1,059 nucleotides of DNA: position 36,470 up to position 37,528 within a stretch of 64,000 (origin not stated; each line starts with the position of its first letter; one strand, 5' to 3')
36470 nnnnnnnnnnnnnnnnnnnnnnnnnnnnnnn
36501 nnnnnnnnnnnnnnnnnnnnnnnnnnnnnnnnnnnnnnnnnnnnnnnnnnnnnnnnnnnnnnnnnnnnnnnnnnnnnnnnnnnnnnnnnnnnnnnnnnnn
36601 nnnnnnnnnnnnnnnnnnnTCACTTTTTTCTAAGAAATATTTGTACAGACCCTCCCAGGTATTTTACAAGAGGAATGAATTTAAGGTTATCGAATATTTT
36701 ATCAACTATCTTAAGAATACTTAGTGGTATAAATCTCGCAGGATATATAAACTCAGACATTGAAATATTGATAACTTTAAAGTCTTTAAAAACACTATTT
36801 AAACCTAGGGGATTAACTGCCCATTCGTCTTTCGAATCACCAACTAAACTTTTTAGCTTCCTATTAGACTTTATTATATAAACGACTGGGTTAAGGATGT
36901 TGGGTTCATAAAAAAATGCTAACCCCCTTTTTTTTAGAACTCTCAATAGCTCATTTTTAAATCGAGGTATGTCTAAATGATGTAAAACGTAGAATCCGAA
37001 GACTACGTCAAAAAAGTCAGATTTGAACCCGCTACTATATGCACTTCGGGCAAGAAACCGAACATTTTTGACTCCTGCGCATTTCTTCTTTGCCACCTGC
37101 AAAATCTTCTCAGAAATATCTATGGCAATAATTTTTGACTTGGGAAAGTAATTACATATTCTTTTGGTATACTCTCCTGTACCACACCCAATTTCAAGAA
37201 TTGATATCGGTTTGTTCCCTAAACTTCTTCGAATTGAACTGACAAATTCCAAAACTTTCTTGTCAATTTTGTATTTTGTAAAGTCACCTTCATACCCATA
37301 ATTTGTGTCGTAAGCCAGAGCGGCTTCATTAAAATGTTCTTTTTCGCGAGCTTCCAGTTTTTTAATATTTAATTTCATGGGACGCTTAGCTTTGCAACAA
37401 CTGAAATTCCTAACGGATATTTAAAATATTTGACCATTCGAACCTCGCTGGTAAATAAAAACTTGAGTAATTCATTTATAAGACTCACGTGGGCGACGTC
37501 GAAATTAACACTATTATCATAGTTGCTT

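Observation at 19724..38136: Six class-I SAM-dependent methyltransferases in one glycan locus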

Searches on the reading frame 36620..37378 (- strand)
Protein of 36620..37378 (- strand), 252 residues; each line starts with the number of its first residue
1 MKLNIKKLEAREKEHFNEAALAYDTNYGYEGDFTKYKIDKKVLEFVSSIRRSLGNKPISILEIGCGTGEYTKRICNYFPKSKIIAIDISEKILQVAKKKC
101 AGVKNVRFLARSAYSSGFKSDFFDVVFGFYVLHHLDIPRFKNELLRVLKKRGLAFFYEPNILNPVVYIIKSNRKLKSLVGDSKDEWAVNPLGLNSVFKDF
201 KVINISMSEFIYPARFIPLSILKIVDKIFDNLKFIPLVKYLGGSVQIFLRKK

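Call 4: search_protein_families(library=pfam, proteins=[window:36620-37378:-], max_evalue=0.01)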
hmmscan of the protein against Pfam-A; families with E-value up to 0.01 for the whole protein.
window:36620-37378:- (252 aa): 15 families
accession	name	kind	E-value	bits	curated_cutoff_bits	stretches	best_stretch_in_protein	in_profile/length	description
PF08241.18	Methyltransf_11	-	1.4e-19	70.9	21.2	1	61-156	1-95/95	Methyltransferase domain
PF13649.12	Methyltransf_25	-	1.8e-19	70.7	27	1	60-152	1-97/97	Methyltransferase domain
PF13847.12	Methyltransf_31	-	3.6e-18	66.1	27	1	58-182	5-133/145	Methyltransferase domain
PF08242.18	Methyltransf_12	-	1.5e-14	54.9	30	1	61-153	1-97/98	Methyltransferase domain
PF01209.24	Ubie_methyltran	-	2.3e-12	47.2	20.1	1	27-154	20-149/233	ubiE/COQ5 methyltransferase family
PF13489.12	Methyltransf_23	-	1.4e-09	38.3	27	1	54-160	20-120/164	Methyltransferase domain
PF02390.23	Methyltransf_4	-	8.6e-06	25.8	24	1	59-113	4-60/173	Putative methyltransferase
PF00398.26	RrnaAD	-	0.0011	18.5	24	1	56-121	30-93/263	Ribosomal RNA adenine dimethylase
PF01739.24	CheR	-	0.0014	18.6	27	1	40-100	17-84/195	CheR methyltransferase, SAM binding domain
PF05219.18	DREV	-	0.0019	17.8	26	1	52-133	90-162/265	DREV methyltransferase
PF05175.20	MTS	-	0.0023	18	23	1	32-118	10-95/170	Methyltransferase small domain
PF05958.17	tRNA_U5-meth_tr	-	0.0026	17.2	23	1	33-113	179-258/357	tRNA (Uracil-5-)-methyltransferase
PF00891.24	Methyltransf_2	-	0.006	16.4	22.3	1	59-108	65-115/210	O-methyltransferase domain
PF13679.12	Methyltransf_32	-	0.0074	16.7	27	0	40-103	7-76/143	Methyltransferase domain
PF10017.15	Methyltransf_33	-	0.0081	15.7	23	0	48-100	55-108/304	Histidine-specific methyltransferase, SAM-dependent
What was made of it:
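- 36620..37378 (-): MT5, class-I SAM methyltransferase, overlapping the start of GTC-A (35013) by 4 bp. PF08241 at 1.4e-19 (call 4).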

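Call 13: search_protein_families(library=ncbifam, proteins=[window:36620-37378:-], max_evalue=0.01)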
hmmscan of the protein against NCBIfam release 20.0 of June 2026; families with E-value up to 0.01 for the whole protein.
window:36620-37378:- (252 aa): 57 families (the best 25 are shown)
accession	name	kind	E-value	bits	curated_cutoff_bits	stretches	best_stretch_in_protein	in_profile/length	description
TIGR02072.1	BioC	equivalog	5.5e-16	59.1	184.95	1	44-156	25-132/244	malonyl-ACP O-methyltransferase BioC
TIGR01934.1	MenG_MenH_UbiE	subfamily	3.3e-12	46.2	158.35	1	54-158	37-143/223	ubiquinone/menaquinone biosynthesis methyltransferase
NF001244.0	PRK00216.1-5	equivalog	1.4e-11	44.1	216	1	51-155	46-152/236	bifunctional demethylmenaquinone methyltransferase/2-methoxy-6-polyprenyl-1,4-benzoquinol methylase UbiE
NF001080.0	PRK00121.2-2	equivalog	5.4e-10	38.9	132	1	55-111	46-103/224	tRNA (guanosine(46)-N7)-methyltransferase TrmB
NF043040.1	corrin_prot_MT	hypoth_equivalog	1.6e-09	37.5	180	1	55-135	40-123/216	corrinoid protein-associated methyltransferase CpaM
NF008300.0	PRK11088.1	equivalog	2.3e-09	37.1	303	1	47-153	76-176/272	23S rRNA (guanine(745)-N(1))-methyltransferase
NF001243.0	PRK00216.1-4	equivalog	1.7e-08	34.1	235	1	56-154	47-149/237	demethylmenaquinone methyltransferase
NF004851.0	PRK06202.1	equivalog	2.8e-08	33.5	243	1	55-145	59-151/237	hypothetical protein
TIGR01983.1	UbiG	equivalog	3.9e-08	32.9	102.95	1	56-156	49-151/228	bifunctional 2-polyprenyl-6-hydroxyphenol methylase/3-demethylubiquinol 3-O-methyltransferase UbiG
NF045882.1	PLipidMtase_Leg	equivalog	4.3e-08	33.2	390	1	37-180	23-169/207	phospholipid N-methyltransferase PmtA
NF004452.0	PRK05785.1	equivalog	1.2e-07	31.5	207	1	39-150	35-139/228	hypothetical protein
NF040539.1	AST_met_ArsM_2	exception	1.5e-07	31.6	240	1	15-205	20-213/262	putative arsinothricin biosynthesis methyltransferase ArsM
TIGR02752.1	MenG_heptapren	equivalog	7.4e-07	28.9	419.85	1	55-152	44-145/231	demethylmenaquinone methyltransferase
TIGR03534.1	RF_mod_PrmC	equivalog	1.2e-06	28.2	199.1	1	51-126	82-160/253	peptide chain release factor N(5)-glutamine methyltransferase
NF002463.0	PRK01683.1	equivalog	1.7e-06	27.9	297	1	56-107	31-82/258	trans-aconitate 2-methyltransferase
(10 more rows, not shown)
